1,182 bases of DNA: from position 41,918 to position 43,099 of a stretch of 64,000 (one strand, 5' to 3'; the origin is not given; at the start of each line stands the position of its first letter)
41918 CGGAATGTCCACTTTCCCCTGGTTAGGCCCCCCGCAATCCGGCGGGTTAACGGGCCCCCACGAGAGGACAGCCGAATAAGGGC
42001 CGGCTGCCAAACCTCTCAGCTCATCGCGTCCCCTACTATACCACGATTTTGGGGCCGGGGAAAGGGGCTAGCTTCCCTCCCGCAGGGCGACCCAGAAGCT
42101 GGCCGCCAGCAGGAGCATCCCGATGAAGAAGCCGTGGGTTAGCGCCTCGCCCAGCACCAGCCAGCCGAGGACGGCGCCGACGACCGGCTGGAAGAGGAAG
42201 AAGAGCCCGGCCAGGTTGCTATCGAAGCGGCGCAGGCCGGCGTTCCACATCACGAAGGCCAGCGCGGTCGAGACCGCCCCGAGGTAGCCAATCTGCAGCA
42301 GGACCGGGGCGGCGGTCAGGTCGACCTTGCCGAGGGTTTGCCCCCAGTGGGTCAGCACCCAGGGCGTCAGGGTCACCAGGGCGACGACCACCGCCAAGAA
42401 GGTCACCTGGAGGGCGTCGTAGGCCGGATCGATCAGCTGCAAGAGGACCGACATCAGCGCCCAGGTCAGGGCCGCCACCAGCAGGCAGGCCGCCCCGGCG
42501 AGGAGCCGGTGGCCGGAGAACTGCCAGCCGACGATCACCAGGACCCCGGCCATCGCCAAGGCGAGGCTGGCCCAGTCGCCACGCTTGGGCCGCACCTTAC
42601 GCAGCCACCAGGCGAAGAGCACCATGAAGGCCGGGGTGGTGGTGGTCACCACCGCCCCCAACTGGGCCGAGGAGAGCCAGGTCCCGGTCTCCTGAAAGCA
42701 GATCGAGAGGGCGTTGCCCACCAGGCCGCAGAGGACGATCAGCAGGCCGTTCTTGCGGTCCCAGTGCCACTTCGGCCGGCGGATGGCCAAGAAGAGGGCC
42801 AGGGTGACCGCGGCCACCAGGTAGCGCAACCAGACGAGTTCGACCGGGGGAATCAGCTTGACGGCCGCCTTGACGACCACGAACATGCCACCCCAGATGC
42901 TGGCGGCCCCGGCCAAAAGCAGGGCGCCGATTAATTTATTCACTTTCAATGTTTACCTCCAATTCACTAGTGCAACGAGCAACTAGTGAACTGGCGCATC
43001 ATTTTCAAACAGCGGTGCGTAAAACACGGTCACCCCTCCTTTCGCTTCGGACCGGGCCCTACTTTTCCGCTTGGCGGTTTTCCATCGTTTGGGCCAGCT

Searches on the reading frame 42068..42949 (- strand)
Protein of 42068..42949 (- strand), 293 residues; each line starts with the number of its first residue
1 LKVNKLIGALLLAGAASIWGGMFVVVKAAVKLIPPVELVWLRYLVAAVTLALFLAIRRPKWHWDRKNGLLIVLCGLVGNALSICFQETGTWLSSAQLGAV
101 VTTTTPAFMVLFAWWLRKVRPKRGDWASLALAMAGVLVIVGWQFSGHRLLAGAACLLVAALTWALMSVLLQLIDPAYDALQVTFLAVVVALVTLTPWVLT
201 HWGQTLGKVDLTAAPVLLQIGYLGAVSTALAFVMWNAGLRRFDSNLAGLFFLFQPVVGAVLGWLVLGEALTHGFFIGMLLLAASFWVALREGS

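Call 77: search_protein_families(library=pfam, proteins=[window:42068-42949:-], max_evalue=0.00001)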
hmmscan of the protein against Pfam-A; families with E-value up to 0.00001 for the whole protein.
window:42068-42949:- (293 aa): 1 family
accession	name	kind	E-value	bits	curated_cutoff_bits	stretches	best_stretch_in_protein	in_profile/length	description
PF00892.27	EamA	-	5.4e-37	127.5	28.2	2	7-140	2-134/135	EamA-like transporter family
